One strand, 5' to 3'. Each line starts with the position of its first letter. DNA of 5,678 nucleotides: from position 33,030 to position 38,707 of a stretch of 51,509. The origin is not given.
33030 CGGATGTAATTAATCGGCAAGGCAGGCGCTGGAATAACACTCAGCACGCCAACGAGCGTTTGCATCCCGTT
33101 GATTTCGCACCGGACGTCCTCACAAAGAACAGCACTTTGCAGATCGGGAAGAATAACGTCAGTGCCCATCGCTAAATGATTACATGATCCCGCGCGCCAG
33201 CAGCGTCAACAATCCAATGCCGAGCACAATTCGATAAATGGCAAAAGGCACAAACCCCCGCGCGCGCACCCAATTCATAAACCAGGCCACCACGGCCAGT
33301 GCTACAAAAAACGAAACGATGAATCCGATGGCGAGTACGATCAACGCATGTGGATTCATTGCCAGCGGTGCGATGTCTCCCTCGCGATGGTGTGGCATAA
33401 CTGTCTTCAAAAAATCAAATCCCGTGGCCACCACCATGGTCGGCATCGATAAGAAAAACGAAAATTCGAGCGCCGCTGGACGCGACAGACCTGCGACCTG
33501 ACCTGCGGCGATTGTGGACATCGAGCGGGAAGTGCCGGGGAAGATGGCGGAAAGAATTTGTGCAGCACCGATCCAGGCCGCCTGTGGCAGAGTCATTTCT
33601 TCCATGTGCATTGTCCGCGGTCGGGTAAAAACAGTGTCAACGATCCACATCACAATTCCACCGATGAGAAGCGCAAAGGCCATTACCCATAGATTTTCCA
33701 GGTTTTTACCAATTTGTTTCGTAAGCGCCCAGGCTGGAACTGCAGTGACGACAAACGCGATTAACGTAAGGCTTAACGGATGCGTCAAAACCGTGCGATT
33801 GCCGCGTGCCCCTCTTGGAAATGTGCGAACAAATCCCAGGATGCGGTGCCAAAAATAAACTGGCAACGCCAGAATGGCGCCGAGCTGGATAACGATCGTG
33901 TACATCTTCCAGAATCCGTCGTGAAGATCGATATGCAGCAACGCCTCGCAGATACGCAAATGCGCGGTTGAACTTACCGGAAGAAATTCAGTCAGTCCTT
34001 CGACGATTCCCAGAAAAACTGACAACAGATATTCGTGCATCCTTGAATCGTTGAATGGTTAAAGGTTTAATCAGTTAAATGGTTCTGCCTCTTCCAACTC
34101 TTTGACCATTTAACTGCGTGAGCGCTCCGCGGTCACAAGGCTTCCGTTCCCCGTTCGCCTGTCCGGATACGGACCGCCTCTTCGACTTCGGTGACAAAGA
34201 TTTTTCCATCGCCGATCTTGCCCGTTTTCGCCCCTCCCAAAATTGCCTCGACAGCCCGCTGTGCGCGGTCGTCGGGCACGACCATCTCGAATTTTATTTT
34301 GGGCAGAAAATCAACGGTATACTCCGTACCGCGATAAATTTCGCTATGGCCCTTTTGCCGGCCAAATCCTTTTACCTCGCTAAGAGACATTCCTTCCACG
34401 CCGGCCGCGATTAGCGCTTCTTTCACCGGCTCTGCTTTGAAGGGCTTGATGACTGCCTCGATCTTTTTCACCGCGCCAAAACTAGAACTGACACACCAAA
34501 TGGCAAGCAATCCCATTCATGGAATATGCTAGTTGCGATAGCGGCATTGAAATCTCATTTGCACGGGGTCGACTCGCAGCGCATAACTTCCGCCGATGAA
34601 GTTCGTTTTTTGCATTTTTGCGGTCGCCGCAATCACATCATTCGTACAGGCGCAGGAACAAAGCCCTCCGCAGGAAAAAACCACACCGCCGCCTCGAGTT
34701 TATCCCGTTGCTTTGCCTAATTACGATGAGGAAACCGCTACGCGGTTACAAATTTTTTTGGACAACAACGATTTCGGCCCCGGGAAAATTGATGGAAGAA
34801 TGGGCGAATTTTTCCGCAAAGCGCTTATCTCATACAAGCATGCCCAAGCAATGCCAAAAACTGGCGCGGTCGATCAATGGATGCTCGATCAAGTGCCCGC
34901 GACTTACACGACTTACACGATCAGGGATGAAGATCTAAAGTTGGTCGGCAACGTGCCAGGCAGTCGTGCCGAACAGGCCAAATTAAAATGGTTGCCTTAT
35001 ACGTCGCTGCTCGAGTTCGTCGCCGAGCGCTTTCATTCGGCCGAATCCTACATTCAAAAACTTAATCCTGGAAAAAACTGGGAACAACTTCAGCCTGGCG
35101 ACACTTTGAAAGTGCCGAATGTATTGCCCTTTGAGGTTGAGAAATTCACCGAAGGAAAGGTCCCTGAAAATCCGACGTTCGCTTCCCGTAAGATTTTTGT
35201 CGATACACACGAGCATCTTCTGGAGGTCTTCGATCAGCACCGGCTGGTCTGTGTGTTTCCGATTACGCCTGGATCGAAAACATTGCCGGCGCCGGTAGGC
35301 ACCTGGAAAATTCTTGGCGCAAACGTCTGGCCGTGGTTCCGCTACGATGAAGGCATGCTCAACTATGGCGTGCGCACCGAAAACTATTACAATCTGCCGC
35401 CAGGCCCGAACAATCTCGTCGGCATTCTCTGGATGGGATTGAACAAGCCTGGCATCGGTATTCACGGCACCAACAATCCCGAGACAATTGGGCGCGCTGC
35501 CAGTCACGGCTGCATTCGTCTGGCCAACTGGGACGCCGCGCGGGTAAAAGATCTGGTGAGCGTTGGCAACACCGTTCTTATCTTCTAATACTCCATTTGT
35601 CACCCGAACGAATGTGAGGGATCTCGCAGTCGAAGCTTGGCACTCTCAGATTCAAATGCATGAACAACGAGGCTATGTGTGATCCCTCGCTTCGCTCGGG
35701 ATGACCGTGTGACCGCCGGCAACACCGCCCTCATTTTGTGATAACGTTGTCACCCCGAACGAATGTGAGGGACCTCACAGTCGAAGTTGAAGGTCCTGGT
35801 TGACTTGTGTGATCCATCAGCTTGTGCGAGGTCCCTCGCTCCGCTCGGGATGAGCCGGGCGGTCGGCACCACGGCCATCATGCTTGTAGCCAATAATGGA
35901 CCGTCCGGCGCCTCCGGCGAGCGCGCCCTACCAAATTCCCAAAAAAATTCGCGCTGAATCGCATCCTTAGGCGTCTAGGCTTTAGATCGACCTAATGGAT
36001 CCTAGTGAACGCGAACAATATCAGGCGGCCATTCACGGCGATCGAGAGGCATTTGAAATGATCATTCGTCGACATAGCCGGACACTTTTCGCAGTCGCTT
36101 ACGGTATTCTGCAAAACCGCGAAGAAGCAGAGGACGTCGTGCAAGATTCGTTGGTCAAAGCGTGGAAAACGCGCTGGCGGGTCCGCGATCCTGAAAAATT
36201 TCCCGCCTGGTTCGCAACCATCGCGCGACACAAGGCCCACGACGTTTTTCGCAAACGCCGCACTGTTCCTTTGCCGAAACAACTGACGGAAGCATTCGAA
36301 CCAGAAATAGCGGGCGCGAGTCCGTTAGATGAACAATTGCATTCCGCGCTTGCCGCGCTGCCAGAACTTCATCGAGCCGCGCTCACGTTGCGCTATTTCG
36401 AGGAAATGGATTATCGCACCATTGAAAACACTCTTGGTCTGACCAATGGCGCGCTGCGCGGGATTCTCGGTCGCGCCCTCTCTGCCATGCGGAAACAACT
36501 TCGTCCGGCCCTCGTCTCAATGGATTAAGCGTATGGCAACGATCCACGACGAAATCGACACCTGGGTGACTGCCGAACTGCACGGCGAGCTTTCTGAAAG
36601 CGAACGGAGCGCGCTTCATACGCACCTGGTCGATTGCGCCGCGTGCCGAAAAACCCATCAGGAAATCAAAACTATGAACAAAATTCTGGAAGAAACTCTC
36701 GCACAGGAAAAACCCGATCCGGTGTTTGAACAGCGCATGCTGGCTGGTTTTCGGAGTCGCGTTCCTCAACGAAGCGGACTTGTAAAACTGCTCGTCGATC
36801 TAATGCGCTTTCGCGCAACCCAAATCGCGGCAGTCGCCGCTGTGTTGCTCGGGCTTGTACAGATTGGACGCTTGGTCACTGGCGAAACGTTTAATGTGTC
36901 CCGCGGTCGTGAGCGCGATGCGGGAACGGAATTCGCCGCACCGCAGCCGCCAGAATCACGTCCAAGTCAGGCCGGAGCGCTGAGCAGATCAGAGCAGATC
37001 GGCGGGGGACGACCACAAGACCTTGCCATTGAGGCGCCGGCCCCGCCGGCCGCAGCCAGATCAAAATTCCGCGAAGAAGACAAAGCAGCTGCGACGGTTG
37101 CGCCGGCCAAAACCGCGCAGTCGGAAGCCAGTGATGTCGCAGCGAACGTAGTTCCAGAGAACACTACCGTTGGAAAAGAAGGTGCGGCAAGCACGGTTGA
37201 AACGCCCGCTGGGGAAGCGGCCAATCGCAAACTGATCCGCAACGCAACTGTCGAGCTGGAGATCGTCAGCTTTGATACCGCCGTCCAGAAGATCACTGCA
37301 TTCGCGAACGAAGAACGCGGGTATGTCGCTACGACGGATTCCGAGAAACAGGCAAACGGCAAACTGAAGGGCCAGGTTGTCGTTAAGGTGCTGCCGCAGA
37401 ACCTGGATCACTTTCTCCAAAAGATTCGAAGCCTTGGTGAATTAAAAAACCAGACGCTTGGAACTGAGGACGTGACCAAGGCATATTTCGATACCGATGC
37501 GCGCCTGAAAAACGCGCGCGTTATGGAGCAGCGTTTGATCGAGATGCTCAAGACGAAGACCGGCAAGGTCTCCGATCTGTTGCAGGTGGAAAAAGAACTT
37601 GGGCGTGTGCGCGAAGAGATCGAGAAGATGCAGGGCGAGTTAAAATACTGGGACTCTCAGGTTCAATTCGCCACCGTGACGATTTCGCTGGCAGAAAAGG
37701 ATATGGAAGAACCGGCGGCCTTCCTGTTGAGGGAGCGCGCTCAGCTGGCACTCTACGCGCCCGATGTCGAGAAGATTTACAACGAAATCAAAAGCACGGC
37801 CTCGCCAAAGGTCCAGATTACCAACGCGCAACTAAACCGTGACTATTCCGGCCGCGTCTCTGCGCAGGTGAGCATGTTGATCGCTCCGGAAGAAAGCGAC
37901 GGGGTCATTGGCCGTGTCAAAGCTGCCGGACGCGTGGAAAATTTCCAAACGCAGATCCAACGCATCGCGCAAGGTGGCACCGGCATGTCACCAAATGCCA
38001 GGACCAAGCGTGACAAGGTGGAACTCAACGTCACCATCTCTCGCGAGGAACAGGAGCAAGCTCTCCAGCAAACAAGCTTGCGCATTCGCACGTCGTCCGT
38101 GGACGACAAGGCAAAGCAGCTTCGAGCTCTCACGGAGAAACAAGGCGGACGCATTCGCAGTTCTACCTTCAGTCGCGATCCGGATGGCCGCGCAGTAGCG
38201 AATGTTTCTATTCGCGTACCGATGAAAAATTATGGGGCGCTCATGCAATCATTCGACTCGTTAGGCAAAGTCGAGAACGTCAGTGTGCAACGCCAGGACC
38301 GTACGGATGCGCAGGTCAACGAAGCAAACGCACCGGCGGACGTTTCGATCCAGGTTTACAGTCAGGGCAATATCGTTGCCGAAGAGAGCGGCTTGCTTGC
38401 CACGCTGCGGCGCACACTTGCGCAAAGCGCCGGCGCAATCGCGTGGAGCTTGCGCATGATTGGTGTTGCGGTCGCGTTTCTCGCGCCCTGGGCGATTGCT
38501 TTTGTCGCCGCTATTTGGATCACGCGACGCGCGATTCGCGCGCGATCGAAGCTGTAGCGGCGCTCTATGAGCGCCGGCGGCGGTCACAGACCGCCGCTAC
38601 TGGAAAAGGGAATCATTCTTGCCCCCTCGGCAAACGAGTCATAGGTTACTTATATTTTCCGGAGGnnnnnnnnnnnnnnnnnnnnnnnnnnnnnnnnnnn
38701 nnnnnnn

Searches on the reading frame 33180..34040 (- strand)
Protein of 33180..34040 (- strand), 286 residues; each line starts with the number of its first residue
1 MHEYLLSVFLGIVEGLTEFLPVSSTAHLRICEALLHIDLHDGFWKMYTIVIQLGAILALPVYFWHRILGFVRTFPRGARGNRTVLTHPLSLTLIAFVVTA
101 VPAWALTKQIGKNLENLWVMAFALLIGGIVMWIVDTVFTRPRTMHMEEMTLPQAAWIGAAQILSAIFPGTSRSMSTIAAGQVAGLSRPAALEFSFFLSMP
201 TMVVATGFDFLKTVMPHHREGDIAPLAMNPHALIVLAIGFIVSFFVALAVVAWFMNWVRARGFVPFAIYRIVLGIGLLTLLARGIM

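Call 28: search_protein_families(library=pfam, proteins=[window:33180-34040:-], max_evalue=0.001)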
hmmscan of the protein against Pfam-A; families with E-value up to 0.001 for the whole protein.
window:33180-34040:- (286 aa): 1 family
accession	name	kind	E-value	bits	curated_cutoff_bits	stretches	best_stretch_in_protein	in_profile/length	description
PF02673.24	BacA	-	8.9e-72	242.3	33.4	1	8-275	2-256/257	Bacitracin resistance protein BacA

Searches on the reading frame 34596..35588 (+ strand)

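Call 28: search_protein_families(library=pfam, proteins=[window:34596-35588:+], max_evalue=0.001)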
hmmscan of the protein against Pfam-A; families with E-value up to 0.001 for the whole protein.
window:34596-35588:+ (330 aa): 2 families
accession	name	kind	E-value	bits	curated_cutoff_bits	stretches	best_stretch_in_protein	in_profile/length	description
PF03734.19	YkuD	-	6.7e-22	79.1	23.4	1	198-329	2-146/146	L,D-transpeptidase catalytic domain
PF01471.23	PG_binding_1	-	0.00082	19.9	23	0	49-94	6-51/57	Putative peptidoglycan binding domain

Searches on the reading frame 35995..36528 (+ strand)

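Call 28: search_protein_families(library=pfam, proteins=[window:35995-36528:+], max_evalue=0.001)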
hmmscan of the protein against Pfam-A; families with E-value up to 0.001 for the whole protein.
window:35995-36528:+ (177 aa): 3 families
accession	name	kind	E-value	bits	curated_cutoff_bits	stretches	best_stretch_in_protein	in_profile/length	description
PF04542.20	Sigma70_r2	-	3.6e-16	59.1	24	1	23-89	1-69/71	Sigma-70 region 2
PF08281.18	Sigma70_r4_2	-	1e-08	35.1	25.7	1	113-165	2-54/54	Sigma-70, region 4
PF04545.22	Sigma70_r4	-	1.4e-07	31.3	24.1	1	118-167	1-50/50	Sigma-70, region 4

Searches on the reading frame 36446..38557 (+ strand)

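Call 28: search_protein_families(library=pfam, proteins=[window:36446-38557:+], max_evalue=0.001)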
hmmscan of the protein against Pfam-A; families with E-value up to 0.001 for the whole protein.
window:36446-38557:+ (703 aa): 2 families
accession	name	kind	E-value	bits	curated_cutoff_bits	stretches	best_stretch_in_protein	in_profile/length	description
PF14257.11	DUF4349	-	2e-59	201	27.7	2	261-423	1-162/213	Domain of unknown function (DUF4349)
PF13490.11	zf-HC2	-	2.7e-05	24.6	22.2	1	36-68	3-35/35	Putative zinc-finger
